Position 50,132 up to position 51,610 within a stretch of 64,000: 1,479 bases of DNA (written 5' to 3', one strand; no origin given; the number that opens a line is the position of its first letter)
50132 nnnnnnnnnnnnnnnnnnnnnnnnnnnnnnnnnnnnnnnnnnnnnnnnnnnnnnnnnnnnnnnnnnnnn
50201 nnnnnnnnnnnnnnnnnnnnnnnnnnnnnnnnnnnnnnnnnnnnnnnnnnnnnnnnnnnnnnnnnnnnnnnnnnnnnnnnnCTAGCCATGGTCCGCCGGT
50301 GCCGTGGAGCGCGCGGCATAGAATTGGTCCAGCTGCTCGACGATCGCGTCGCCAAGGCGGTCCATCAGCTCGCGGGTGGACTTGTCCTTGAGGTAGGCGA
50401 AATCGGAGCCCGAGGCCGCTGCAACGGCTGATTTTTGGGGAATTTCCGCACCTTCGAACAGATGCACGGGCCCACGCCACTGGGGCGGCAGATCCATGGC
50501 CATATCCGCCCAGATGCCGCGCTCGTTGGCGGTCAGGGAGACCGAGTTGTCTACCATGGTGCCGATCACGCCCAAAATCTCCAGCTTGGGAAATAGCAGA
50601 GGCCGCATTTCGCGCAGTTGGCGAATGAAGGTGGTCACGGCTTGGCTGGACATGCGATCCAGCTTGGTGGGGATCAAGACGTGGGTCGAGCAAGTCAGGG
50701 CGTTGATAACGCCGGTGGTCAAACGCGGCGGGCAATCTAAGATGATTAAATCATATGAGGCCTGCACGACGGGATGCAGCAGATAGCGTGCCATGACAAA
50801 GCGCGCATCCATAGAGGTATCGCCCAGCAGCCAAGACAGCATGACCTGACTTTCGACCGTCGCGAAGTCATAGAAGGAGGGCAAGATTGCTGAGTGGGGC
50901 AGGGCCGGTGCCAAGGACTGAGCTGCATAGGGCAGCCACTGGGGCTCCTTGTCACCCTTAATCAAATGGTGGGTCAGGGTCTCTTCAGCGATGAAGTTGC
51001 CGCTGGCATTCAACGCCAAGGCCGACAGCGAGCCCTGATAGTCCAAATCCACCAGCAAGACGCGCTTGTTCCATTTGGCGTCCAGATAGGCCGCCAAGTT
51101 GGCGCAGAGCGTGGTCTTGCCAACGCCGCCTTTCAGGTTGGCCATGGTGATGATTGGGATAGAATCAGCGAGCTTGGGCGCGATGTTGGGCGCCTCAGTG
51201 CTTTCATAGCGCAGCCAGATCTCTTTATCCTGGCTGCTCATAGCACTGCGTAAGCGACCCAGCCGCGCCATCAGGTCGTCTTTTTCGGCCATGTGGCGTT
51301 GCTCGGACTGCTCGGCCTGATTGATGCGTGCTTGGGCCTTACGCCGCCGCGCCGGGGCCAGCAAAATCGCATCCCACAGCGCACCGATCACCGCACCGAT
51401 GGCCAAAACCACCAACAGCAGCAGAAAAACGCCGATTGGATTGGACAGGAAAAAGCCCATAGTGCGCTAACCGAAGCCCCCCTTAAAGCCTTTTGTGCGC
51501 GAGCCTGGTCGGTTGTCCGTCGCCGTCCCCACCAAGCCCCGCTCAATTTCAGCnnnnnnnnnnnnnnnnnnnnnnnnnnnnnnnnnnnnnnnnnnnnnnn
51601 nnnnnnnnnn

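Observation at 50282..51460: ParA-family ATPase with an N-terminal transmembrane anchor and coiled coil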

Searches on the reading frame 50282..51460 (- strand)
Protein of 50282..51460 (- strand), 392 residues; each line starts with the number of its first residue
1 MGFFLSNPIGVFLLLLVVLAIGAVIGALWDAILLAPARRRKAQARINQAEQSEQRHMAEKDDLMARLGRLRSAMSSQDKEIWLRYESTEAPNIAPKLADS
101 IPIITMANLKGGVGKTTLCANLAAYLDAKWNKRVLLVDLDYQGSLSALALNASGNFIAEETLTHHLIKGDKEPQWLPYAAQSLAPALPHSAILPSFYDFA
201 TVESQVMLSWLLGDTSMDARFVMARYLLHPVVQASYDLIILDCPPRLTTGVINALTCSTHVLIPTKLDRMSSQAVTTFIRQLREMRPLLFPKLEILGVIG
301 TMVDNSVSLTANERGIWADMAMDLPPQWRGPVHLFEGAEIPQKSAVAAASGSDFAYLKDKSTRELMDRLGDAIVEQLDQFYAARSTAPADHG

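Call 3: search_protein_families(library=pfam, proteins=[window:50282-51460:-], max_evalue=0.01)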
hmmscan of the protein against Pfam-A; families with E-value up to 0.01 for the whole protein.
window:50282-51460:- (392 aa): 10 families
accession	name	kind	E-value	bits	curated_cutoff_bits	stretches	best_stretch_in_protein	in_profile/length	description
PF13614.12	AAA_31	-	6.9e-30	104.7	27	1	103-295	3-177/177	AAA domain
PF01656.29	CbiA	-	7.6e-17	61.9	25.4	1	104-349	1-118/125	CobQ/CobB/MinD/ParA nucleotide binding domain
PF10609.15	ParA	-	3.3e-07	30.4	27.1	1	103-154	5-55/246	NUBPL iron-transfer P-loop NTPase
PF02374.21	ArsA_ATPase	-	1.3e-05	25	24.3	1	110-146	9-44/305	Anion-transporting ATPase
PF06564.18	CBP_BcsQ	-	0.0002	21.4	21.3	1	103-142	3-41/234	Cellulose biosynthesis protein BcsQ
PF15179.11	Myc_target_1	-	0.00051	20.5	31.1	1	15-74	25-83/193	Myc target protein 1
PF00448.28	SRP54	-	0.00055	20.1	22.7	1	112-141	11-39/196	SRP54-type protein, GTPase domain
PF09140.17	MipZ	-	0.0026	17.6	20.7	0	103-142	2-40/262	ATPase MipZ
PF07015.17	VirC1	-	0.004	17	24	0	103-153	3-52/231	VirC1 protein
PF06305.16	LapA_dom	-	0.007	16.7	28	0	9-51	17-61/64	Lipopolysaccharide assembly protein A domain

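Call 4: search_protein_families(library=ncbifam, proteins=[window:50282-51460:-], max_evalue=0.01)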
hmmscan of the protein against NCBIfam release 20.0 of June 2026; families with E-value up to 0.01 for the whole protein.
window:50282-51460:- (392 aa): 19 families
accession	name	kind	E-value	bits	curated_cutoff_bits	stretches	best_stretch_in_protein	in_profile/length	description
NF041546.1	ParA_partition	equivalog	1.8e-21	76.6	180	2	103-153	1-50/203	ParA family partition ATPase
TIGR03453.1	partition_RepA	equivalog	5.8e-19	68.2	348.45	1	96-278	99-277/387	plasmid partitioning protein RepA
NF010443.0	PRK13869.1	subfamily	5.1e-13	48.6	446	1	99-278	119-294/405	plasmid-partitioning protein RepA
NF041283.1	PrgP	equivalog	2.9e-12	46.5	400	1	103-282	4-170/297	ParA superfamily DNA segregation protein PrgP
NF010259.0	PRK13705.1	equivalog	5.7e-12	45.3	725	1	101-285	106-284/388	plasmid-partitioning protein SopA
TIGR03371.1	cellulose_yhjQ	equivalog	2.2e-10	40.4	157.85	1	102-277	2-156/246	cellulose biosynthesis protein BcsQ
TIGR01968.1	minD_bact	equivalog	9.9e-09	34.9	212.9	1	103-140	3-39/261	septum site-determining protein MinD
TIGR01969.1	minD_arch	subfamily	1.1e-08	34.6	201.75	1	103-141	2-39/251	cell division ATPase MinD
NF047398.1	AAA_KGGVGR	domain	2.2e-08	34.7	90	1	101-142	2-42/190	KGGVGR-motif variant AAA ATPase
NF041136.1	MrpORP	equivalog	4.1e-06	26.3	450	1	109-146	13-49/365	iron-sulfur cluster carrier protein MrpORP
TIGR00959.1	ffh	equivalog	6e-05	22.1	473.2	1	99-143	96-140/428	signal recognition particle protein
NF008568.0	PRK11519.1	equivalog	0.00016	20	1068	1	103-142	528-566/720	tyrosine-protein kinase Wzc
TIGR00345.1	GET3_arsA_TRC40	subfamily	0.00018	21.1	135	1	110-146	5-40/299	TRC40/GET3/ArsA family transport-energizing ATPase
TIGR01007.1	eps_fam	subfamily_domain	0.00021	20.9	108.05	0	96-153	13-68/204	polysaccharide biosynthesis tyrosine autokinase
NF053622.1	ATPseBagAMYCTU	equivalog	0.00037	20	400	1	110-145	15-49/325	ATPase BagA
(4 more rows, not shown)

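Call 5: search_protein_families(library=padloc, proteins=[window:50282-51460:-], max_evalue=0.01)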
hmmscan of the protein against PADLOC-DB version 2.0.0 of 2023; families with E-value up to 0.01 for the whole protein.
window:50282-51460:- (392 aa): 2 families
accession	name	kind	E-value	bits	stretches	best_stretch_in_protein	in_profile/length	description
PDLC04559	PDC-M28B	-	5.6e-07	27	1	92-140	119-166/438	-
PDLC03841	LeoBC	-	0.0056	13.9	1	3-87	474-559/601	-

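Call 6: find_homologous_proteins(query=window:50282-51460:-)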
Query window:50282-51460:- (392 aa): 4396 proteins with E <= 0.001 among 8000 candidates; the best 120 are listed.
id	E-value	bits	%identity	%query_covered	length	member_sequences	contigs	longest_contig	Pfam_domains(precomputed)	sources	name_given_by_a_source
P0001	6.6e-257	870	100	100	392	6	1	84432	PF10609.16,PF01656.30,PF13614.13,PF02374.22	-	-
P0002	1.6e-224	763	86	100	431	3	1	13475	PF10609.16,PF01656.30,PF13614.13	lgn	-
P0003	4.8e-161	554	67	95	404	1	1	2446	PF10609.16,PF01656.30,PF13614.13,PF02374.22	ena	-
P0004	1.4e-85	306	43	96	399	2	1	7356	PF10609.16,PF01656.30,PF13614.13,PF09140.18,PF02374.22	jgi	jgi:cellulose biosynthesis protein BcsQ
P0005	9.8e-80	287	40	94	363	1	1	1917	PF10609.16,PF01656.30,PF13614.13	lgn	-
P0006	9.6e-76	273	41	94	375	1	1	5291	PF10609.16,PF01656.30,PF13614.13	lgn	-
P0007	9.2e-73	264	39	93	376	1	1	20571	PF10609.16,PF01656.30,PF13614.13,PF02374.22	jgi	jgi:cellulose biosynthesis protein BcsQ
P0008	8.7e-71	257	43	79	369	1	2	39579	PF10609.16,PF01656.30,PF13614.13,PF06564.19,PF02374.22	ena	-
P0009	3.1e-68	249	43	80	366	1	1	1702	PF10609.16,PF01656.30,PF13614.13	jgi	jgi:chromosome partitioning protein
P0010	6.9e-68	248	45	71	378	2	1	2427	PF10609.16,PF01656.30,PF02606.21,PF13614.13,PF09140.18,PF06564.19,PF02374.22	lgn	-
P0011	2.7e-67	246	42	80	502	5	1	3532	PF10609.16,PF01656.30,PF13614.13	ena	-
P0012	1.9e-66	243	40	82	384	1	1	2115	PF10609.16,PF01656.30,PF13614.13,PF02374.22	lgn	-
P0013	3.5e-66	242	44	75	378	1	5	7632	PF10609.16,PF01656.30,PF02606.21,PF13614.13,PF09140.18,PF06564.19,PF02374.22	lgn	-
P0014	1.3e-63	234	45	71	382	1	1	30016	PF10609.16,PF01656.30,PF13614.13,PF06564.19,PF02374.22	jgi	jgi:cellulose biosynthesis protein BcsQ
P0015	5.5e-63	232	44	74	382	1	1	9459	PF10609.16,PF01656.30,PF13614.13,PF09140.18,PF06564.19,PF02374.22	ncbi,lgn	-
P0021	3.8e-61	225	39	83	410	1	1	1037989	PF10609.16,PF01656.30,PF13614.13,PF07015.18,PF02374.22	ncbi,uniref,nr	ncbi:ParA family protein [Hyphomicrobium sp. D-2]|uniref:ParA family protein n=1 Tax=Hyphomicrobium 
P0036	5.8e-59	218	37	90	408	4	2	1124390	PF10609.16,PF01656.30,PF13614.13,PF07015.18,PF02374.22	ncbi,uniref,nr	ncbi:AAA family ATPase [Hyphomicrobium sulfonivorans]|uniref:AAA family ATPase n=1 Tax=Hyphomicrobiu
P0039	1.5e-58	217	38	93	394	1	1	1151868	PF10609.16,PF01656.30,PF13614.13,PF09140.18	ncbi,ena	-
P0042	2.5e-58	216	37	93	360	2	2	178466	PF10609.16,PF01656.30,PF13614.13,PF06564.19,PF02374.22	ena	-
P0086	6.5e-55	205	35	86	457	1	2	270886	PF10609.16,PF01656.30,PF13614.13,PF06564.19,PF02374.22,PF27881.1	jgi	jgi:cellulose biosynthesis protein BcsQ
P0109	3.0e-51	193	40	75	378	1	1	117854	PF10609.16,PF01656.30,PF02606.21,PF13614.13,PF02374.22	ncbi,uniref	ncbi:ParA family protein [Hyphomonas sp.]|uniref:ParA family protein n=1 Tax=Hyphomonas sp. TaxID=87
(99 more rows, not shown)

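Call 7: search_solved_structures(query=window:50282-51460:-, max_evalue=0.001)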
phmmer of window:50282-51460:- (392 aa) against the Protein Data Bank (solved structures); distinct sequences matched with E-value up to 0.001: 21.
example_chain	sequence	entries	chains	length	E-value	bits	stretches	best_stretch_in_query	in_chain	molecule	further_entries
1wcv_1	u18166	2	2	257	1.1e-21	80.7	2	103-171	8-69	SEGREGATION PROTEIN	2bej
2bek_A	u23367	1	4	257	1.6e-20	76.9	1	103-309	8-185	SEGREGATION PROTEIN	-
4pfs_A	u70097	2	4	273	1.7e-20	76.8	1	103-343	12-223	Cobyrinic Acid a,c-diamide synthase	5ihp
5if9_A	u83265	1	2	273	1.8e-20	76.8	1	103-343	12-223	Cobyrinic Acid a,c-diamide synthase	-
8ray_B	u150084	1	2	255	3.1e-15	59.5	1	103-309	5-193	ParA family protein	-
6iub_A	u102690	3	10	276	3.6e-15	59.3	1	102-316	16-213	SpoOJ regulator (Soj)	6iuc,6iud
8jmj_A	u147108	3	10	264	4.2e-14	55.8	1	103-316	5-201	SpoOJ regulator (Soj)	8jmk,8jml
2oze_A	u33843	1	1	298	8.8e-13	51.4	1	104-312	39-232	Orf delta'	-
3k9g_A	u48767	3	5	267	1.1e-10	44.6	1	102-147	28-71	PF-32 protein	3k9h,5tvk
7npd_A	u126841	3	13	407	1.8e-09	40.5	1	103-305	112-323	Walker A-type ATPase | AAA family ATPase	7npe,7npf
5u1j_B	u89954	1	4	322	4.4e-07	32.7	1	101-281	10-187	Uncharacterized protein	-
5k5z_A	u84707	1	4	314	8.3e-07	31.8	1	103-281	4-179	ParA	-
7dut_A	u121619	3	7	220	1.3e-06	31.2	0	103-145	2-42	SOJ protein (Soj)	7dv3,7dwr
3ez9_A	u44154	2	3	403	3.6e-06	29.7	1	101-287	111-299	ParA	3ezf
3ez7_A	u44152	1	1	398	3e-05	26.6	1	70-285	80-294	Plasmid partition protein A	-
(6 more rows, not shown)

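Call 9: find_encoding_contigs(protein=P0002, flank=8000, max_places=3)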
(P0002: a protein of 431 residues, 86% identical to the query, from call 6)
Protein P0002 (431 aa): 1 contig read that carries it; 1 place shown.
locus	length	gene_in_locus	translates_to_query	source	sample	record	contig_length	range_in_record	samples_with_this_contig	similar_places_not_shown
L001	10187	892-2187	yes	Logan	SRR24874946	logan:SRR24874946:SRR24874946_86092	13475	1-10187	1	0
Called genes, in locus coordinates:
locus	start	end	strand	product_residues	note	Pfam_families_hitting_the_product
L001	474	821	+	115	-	PF00462:Glutaredoxin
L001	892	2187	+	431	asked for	PF01656:CbiA, PF10609:ParA (weak), PF13614:AAA_31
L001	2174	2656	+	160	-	-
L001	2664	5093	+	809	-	PF00270:DEAD, PF04851:ResIII, PF00271:Helicase_C, PF19306:WHD_Lhr, PF08494:DEAD_assoc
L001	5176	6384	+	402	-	PF00266:Aminotran_5, PF22580:KYNU_C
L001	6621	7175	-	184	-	PF02775:TPP_enzyme_C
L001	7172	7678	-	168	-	-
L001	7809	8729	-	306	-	PF00126:HTH_1, PF03466:LysR_substrate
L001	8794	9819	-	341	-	PF00005:ABC_tran, PF08352:oligo_HPY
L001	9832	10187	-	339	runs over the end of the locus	PF00005:ABC_tran, PF13304:AAA_21, PF08352:oligo_HPY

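Call 10: find_encoding_contigs(protein=P0004, flank=8000, max_places=3)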
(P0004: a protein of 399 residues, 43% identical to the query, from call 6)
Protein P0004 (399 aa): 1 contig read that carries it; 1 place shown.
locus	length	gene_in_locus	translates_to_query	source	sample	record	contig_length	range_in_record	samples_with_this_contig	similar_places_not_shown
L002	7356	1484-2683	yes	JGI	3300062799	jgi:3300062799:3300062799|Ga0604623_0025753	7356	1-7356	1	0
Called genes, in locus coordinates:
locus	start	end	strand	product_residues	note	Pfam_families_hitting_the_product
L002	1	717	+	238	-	?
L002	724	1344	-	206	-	PF13417:GST_N_3, PF13409:GST_N_2, PF00043:GST_C (weak), PF13410:GST_C_2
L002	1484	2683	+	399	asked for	PF01656:CbiA, PF02374:ArsA_ATPase (weak), PF09140:MipZ (faint), PF10609:ParA, PF13614:AAA_31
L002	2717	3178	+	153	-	-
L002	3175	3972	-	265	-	PF13230:GATase_4, PF13522:GATase_6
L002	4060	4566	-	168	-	PF01467:CTP_transf_like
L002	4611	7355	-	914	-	?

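Call 11: find_encoding_contigs(protein=P0021, flank=8000, max_places=3)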
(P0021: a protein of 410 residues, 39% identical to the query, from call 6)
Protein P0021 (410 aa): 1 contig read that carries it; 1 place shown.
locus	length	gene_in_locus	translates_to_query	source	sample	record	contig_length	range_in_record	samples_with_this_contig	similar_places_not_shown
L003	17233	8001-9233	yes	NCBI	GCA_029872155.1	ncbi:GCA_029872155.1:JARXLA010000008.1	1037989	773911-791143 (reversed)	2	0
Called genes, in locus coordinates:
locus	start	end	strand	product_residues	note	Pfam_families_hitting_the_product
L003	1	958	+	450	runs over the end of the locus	PF00070:Pyr_redox (faint), PF00743:FMO-like, PF01266:DAO (faint), PF07992:Pyr_redox_2, PF13434:Lys_Orn_oxgnase (faint), PF13450:NAD_binding_8 (weak), PF13738:Pyr_redox_3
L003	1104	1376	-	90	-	-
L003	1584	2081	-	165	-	PF13302:Acetyltransf_3 (weak), PF00583:Acetyltransf_1, PF13673:Acetyltransf_10 (weak), PF13508:Acetyltransf_7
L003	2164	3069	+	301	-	PF02735:Ku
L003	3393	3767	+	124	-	PF03330:DPBB_1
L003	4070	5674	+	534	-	PF12792:CSS-motif, PF00563:EAL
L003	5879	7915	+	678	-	-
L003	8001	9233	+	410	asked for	PF10609:ParA (weak), PF01656:CbiA, PF02374:ArsA_ATPase (weak), PF07015:VirC1 (faint), PF13614:AAA_31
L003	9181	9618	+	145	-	-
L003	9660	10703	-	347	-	PF00730:HhH-GPD, PF00633:HHH, PF14815:NUDIX_4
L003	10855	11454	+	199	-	PF05258:DciA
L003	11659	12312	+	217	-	PF13462:Thioredoxin_4, PF01323:DSBA (faint)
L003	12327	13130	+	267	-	PF13462:Thioredoxin_4, PF01323:DSBA (weak)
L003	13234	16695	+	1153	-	PF02463:SMC_N, PF13175:AAA_15, PF13304:AAA_21 (weak), PF13476:AAA_23, PF06470:SMC_hinge (weak)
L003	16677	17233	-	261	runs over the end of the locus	PF08241:Methyltransf_11 (weak)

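Call 13: find_encoding_contigs(protein=P0014, flank=8000, max_places=3)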
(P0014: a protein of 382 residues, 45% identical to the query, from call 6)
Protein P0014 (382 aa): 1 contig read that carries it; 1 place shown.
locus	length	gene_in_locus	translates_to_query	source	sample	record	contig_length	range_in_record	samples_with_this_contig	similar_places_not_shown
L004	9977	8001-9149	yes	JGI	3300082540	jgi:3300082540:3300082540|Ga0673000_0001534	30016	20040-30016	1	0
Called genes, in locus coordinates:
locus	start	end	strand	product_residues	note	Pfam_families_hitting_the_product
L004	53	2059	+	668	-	PF00795:CN_hydrolase, PF02540:NAD_synthase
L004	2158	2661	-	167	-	PF00186:DHFR_1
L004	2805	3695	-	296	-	PF03707:MHYT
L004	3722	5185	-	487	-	PF12849:PBP_like_2, PF00691:OmpA (weak)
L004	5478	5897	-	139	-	PF01850:PIN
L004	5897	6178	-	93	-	PF02604:PhdYeFM_antitox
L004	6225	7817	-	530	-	PF00117:GATase, PF07722:Peptidase_C26 (weak), PF02540:NAD_synthase (weak), PF03054:tRNA_Me_trans (faint), PF00958:GMP_synt_C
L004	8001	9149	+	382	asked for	PF01656:CbiA, PF02374:ArsA_ATPase (weak), PF06564:CBP_BcsQ (faint), PF10609:ParA, PF13614:AAA_31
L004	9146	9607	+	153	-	-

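Call 14: find_encoding_contigs(protein=P0086, flank=8000, max_places=3)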
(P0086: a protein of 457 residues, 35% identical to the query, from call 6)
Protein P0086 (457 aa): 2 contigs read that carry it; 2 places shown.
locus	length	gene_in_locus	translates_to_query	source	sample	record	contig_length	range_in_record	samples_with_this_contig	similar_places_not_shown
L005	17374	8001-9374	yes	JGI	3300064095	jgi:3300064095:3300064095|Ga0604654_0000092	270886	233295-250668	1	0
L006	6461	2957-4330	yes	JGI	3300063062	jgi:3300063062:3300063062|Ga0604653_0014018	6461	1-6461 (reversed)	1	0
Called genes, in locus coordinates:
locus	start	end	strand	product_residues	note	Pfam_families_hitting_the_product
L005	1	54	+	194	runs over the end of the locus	PF01812:5-FTHF_cyc-lig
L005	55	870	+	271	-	PF00149:Metallophos (weak), PF13277:YmdB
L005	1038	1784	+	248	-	PF20772:TACO1_YebC_N, PF01709:Transcrip_reg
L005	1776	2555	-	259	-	PF01925:TauE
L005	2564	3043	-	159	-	PF13404:HTH_AsnC-type, PF13412:HTH_24, PF01037:AsnC_trans_reg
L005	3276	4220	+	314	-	PF00892:EamA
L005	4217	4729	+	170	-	PF02075:RuvC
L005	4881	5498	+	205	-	PF01330:RuvA_N, PF14520:HHH_5, PF07499:RuvA_C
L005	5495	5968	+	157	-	-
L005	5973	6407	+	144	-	PF00383:dCMP_cyt_deam_1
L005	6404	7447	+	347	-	PF05496:RuvB_N, PF06068:TIP49 (weak), PF01078:Mg_chelatase (faint), PF00004:AAA, PF07728:AAA_5, PF17864:AAA_lid_4, PF05491:WHD_RuvB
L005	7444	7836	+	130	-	PF00293:NUDIX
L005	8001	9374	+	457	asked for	PF27881:CRWN_N (weak), PF01656:CbiA, PF02374:ArsA_ATPase (weak), PF06564:CBP_BcsQ (weak), PF10609:ParA, PF13614:AAA_31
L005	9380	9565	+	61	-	-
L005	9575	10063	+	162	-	-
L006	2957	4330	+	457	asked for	PF27881:CRWN_N (weak), PF01656:CbiA, PF02374:ArsA_ATPase (weak), PF06564:CBP_BcsQ (weak), PF10609:ParA, PF13614:AAA_31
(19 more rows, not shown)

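Call 15: find_encoding_contigs(protein=P0042, flank=8000, max_places=3)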
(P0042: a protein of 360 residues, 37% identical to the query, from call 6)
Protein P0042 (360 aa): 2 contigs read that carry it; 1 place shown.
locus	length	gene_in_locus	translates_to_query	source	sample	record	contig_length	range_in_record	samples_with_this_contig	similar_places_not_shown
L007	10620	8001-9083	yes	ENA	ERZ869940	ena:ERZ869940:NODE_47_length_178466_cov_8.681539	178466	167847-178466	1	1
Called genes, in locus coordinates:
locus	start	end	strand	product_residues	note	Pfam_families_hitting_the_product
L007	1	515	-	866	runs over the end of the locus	PF02518:HATPase_c, PF00072:Response_reg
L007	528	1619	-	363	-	PF01312:Bac_export_2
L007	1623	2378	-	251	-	PF01311:Bac_export_1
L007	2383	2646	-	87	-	PF01313:Bac_export_3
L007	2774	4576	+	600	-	PF05960:DUF885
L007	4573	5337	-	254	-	PF00813:FliP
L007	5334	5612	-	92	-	PF04347:FliO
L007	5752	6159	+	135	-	PF00460:Flg_bb_rod (faint)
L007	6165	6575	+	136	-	PF06429:Flg_bbr_C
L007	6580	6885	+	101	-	PF02049:FliE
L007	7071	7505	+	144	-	PF07043:DUF1328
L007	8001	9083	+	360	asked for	PF01656:CbiA, PF02374:ArsA_ATPase (weak), PF06564:CBP_BcsQ (faint), PF10609:ParA, PF13614:AAA_31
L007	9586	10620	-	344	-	?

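Call 31: predict_structure(alignment_id=A2)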
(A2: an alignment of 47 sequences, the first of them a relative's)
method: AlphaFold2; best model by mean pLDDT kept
length: 392 residues; sequences in the alignment: 47
mean_pLDDT: 92.3   pTM: 0.85
mean pLDDT of the five models: 92.3, 92.1, 91.0, 90.6, 89.2
residues with pLDDT >= 90: 310; 70-90: 65; 50-70: 15; < 50: 2
segments of 3 or more residues with pLDDT < 50: none
pLDDT, mean of each block of 10 residues (from residue 1): 64 85 87 90 95 96 93 84 90 95 97 94 98 98 94 84 95 96 97 95 96 93 97 98 96 98 97 97 95 97 89 97 97 95 69 90 95 97 86 48
secondary structure, 60 per line:
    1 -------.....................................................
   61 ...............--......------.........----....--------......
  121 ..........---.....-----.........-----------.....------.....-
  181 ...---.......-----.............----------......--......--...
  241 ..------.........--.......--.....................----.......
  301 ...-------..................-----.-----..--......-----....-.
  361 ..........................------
elements in order: H8-75 H78-83 H90-98 E103-106 H115-130 E134-138 H144-152 H164-168 H175-179 E181-183 E187-193 H199-211 H222-227 H230-235 E238-242 H249-257 E260-266 H269-289 E294-303 H311-328 H344-349 H355-358 H360-386

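Call 34: fold_search(model_id=the predicted structure, library=pdb)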
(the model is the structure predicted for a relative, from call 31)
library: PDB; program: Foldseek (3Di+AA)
matches with E <= 10: 1318; with E <= 0.001: 265
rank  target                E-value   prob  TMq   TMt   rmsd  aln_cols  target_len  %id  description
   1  9a6n_A                3.7e-17  1.00  0.58  0.88   2.9       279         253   26  Integrative model of SOJ-NRDR by crosslinking MS and deep learning (released 2024-09-18)
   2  8ray_A                2.6e-16  1.00  0.57  0.86   3.0       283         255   24  ParA in complex with ATP (released 2025-03-26)
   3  6iub_A                4.9e-16  1.00  0.57  0.83   4.1       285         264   24  Structure of Helicobacter pylori Soj protein (released 2019-02-13)
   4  8ray_B                6.7e-16  1.00  0.56  0.85   3.0       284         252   25  ParA in complex with ATP (released 2025-03-26)
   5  2bek_B                7.4e-16  1.00  0.55  0.86   3.2       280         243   28  Structure of the bacterial chromosome segregation protein Soj (released 2005-01-12)
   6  2bek_A                1.4e-15  1.00  0.55  0.86   3.2       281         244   27  Structure of the bacterial chromosome segregation protein Soj (released 2005-01-12)
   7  2bej                  1.5e-15  1.00  0.56  0.88   2.8       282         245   27  Structure of the bacterial chromosome segregation protein Soj (released 2005-01-12)
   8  1wcv                  4.5e-15  1.00  0.53  0.83   4.5       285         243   27  Structure of the bacterial chromosome segregation protein Soj (released 2005-01-12)
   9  8jml_B                9.3e-15  1.00  0.57  0.83   4.2       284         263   23  Structure of Helicobacter pylori Soj protein mutant, D41A (released 2024-05-29)
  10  8jmj_A                9.3e-15  1.00  0.58  0.84   4.0       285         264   24  Structure of Helicobacter pylori Soj-DNA-Spo0J complex (released 2024-05-29)
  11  5ihp_B                2.5e-14  1.00  0.49  0.77   5.5       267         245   26  Crystal Structure of Cobyrinic Acid a,c-diamide synthase from Mycobacterium smegmatis with bound ADP and Magnesium (released 2016-03-30)
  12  5if9_B                6.9e-14  1.00  0.49  0.77   5.5       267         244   26  Crystal Structure of Cobyrinic Acid a,c-diamide synthase from Mycobacterium smegmatis with bound ATP analog and Magnes (released 2016-03-09)
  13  5if9_A                1.0e-13  1.00  0.48  0.73   6.5       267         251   25  Crystal Structure of Cobyrinic Acid a,c-diamide synthase from Mycobacterium smegmatis with bound ATP analog and Magnes (released 2016-03-09)
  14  4pfs_B                1.3e-13  1.00  0.50  0.77   6.5       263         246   24  Crystal Structure of Cobyrinic Acid a,c-diamide synthase from Mycobacterium smegmatis (released 2014-05-21)
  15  6non_B                1.4e-13  1.00  0.57  0.86   3.0       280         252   21  Structure of Cyanthece apo McdA (released 2019-04-24)
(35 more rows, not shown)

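Call 38: find_related_loci(query=A2, collection=genome_contigs, flank=6000)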
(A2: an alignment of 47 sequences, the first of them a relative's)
Query A2 (392 aa) in genome_contigs; peptide patterns used: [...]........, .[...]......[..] (x = any residue, [..] = any of these).
600 stretches matched a pattern (row limit reached: there are more); 320 encode a relative of the query (tblastn E <= 1e-3); the best 80 are kept; 80 distinct loci.
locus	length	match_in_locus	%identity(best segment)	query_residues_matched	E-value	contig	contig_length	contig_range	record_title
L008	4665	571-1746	93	1-392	0e+0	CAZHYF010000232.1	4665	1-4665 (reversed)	MAG TPA_asm: uncultured Rhodospirillaceae bacterium isolate SRP334346_co1_21 genome assembly, contig: NODE_14316_length_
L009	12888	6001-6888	44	101-390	7e-67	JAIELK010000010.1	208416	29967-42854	MAG: Hyphomonadaceae bacterium isolate co.spades.CONCOCT.1kb_044 c_000000000025, whole genome shotgun sequence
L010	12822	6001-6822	42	101-377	2e-65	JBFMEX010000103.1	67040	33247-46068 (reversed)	MAG: Pseudomonadota bacterium isolate MAG256 MAG256_103, whole genome shotgun sequence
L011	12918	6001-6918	36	80-377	8e-53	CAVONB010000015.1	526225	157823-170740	MAG: uncultured Alphaproteobacteria bacterium isolate MFD09779.bin.2.162 genome assembly, contig: contig_53267, whole ge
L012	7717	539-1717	32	1-377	1e-47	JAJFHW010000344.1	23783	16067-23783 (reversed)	MAG: Hyphomicrobiales bacterium isolate OFTM213 OFTM213_343, whole genome shotgun sequence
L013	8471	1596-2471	35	77-373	6e-45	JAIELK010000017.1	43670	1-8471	MAG: Hyphomonadaceae bacterium isolate co.spades.CONCOCT.1kb_044 c_000000000247, whole genome shotgun sequence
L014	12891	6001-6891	36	71-356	7e-45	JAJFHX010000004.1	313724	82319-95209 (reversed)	MAG: Hyphomicrobiales bacterium isolate OFTM288 OFTM288_3, whole genome shotgun sequence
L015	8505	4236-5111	36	64-355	5e-44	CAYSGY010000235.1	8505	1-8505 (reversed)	MAG TPA_asm: uncultured Planctomycetaceae bacterium isolate SRP278314_co1_1 genome assembly, contig: NODE_10496_length_8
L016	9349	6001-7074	31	39-387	2e-43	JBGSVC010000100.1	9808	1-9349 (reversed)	MAG: Planctomycetaceae bacterium isolate JTS-AC448 k141_1171582, whole genome shotgun sequence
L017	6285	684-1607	33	78-377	2e-43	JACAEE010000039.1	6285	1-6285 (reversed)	MAG: Hydrogenophilaceae bacterium isolate L.E.AP.39 k119_942309, whole genome shotgun sequence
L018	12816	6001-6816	36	81-352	8e-43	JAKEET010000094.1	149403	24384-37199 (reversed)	MAG: Gemmataceae bacterium isolate PMV_1.61 PMV_1.61.k101_522121, whole genome shotgun sequence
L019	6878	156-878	35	91-302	7e-39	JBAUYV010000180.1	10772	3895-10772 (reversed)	MAG: Xanthobacteraceae bacterium isolate MFD06940_ilm_asm_bin18 k127_14556, whole genome shotgun sequence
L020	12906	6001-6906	32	59-356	3e-36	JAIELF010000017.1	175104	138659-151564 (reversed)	MAG: bacterium isolate co.spades.CONCOCT.1kb_032 c_000000000006, whole genome shotgun sequence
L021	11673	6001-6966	30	40-335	5e-32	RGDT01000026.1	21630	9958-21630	MAG: Planctomycetia bacterium isolate WB6_1B_298 contig_100_25, whole genome shotgun sequence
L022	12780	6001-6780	31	69-321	3e-30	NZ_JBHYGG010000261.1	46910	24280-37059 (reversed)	MAG: Gemmata sp. isolate SAMS01UC_bin-009 SAMS01UC_bin-009_c52, whole genome shotgun sequence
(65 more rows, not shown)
